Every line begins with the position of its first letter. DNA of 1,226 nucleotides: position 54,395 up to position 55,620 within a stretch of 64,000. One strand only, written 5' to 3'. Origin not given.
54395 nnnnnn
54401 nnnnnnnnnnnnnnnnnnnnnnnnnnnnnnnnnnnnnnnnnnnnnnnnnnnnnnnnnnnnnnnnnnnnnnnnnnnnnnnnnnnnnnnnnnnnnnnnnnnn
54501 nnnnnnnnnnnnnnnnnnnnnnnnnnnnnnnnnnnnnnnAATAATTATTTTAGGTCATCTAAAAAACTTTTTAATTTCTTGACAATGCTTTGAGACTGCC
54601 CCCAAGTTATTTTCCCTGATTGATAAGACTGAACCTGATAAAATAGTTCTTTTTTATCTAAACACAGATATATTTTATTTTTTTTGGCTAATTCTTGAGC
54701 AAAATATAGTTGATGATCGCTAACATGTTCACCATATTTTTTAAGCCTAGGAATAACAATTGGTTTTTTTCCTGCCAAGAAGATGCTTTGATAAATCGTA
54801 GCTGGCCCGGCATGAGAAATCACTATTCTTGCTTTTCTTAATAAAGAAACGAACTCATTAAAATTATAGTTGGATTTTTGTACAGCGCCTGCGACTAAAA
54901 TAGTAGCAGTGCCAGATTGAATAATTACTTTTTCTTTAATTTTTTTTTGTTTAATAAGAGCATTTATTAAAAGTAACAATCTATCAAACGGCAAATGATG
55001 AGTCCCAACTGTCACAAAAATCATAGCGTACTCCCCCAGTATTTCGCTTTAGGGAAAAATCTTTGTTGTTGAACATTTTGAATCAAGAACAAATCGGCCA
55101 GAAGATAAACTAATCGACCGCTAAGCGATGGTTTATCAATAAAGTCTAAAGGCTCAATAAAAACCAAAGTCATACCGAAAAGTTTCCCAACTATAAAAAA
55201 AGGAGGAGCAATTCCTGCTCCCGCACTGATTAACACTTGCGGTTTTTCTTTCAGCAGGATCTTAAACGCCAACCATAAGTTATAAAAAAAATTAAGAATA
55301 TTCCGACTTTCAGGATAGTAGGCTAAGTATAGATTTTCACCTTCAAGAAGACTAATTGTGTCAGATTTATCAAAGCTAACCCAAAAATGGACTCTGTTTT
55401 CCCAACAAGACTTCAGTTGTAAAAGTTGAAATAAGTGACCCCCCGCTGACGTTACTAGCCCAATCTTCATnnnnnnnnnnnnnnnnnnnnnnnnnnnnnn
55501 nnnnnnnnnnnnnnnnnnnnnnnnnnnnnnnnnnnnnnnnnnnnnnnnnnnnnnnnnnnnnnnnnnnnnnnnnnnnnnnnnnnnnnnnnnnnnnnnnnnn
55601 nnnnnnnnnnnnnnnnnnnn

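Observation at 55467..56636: Radical SAM/SPASM-type enzyme embedded between glycosyltransferases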

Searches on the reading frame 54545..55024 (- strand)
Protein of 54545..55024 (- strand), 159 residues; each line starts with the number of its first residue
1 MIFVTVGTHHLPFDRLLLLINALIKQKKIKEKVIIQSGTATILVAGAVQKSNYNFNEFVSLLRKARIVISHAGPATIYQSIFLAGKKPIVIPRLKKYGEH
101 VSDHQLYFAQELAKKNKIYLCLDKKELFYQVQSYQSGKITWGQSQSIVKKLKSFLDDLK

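Call 3: search_protein_families(library=pfam, proteins=[window:54545-55024:-], max_evalue=0.01)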
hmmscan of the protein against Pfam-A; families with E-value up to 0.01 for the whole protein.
window:54545-55024:- (159 aa): 1 family
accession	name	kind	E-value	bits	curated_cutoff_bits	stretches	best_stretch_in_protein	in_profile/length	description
PF04101.22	Glyco_tran_28_C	-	1.8e-16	61.1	22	1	1-138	1-144/166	Glycosyltransferase family 28 C-terminal domain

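Call 4: search_protein_families(library=ncbifam, proteins=[window:54545-55024:-], max_evalue=0.01)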
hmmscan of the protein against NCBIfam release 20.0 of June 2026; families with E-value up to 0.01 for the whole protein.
window:54545-55024:- (159 aa): 4 families
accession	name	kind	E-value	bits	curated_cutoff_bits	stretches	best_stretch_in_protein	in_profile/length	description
NF041548.1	PssE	equivalog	7e-25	87.7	120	1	2-152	1-143/146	PssE/Cps14G family polysaccharide biosynthesis glycosyltransferase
NF046028.1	GluronsyltaseWelK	equivalog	2.1e-21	76.3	400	1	1-136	168-304/319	beta-1,4-glucuronosyltransferase WelK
TIGR00284.1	TIGR00284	hypoth_equivalog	0.0029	16.2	256.65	1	1-125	370-490/497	dihydropteroate synthase-like protein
TIGR01133.1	murG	equivalog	0.0072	15.4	250.25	1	23-128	206-313/353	undecaprenyldiphospho-muramoylpentapeptide beta-N-acetylglucosaminyltransferase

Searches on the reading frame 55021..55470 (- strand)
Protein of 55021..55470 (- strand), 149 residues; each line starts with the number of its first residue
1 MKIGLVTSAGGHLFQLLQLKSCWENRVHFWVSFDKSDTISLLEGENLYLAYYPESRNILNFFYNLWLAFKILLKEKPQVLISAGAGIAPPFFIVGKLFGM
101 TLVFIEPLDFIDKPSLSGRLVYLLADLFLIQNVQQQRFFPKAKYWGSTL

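Call 3: search_protein_families(library=pfam, proteins=[window:55021-55470:-], max_evalue=0.01)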
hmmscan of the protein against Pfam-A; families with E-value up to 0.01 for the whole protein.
window:55021-55470:- (149 aa): 1 family
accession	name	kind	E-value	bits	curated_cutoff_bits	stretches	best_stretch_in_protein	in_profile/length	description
PF08660.17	Alg14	-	2.1e-11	44.5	27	1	58-146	75-169/171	Oligosaccharide biosynthesis protein Alg14 like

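Call 4: search_protein_families(library=ncbifam, proteins=[window:55021-55470:-], max_evalue=0.01)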
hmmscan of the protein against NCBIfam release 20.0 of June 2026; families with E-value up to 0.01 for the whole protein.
window:55021-55470:- (149 aa): 2 families
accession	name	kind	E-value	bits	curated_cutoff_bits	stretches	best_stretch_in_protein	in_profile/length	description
NF041549.1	PssD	equivalog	1.8e-33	116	110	1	5-147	2-150/151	PssD/Cps14F family polysaccharide biosynthesis glycosyltransferase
NF046028.1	GluronsyltaseWelK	equivalog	2.5e-18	66.2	400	1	4-145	2-152/319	beta-1,4-glucuronosyltransferase WelK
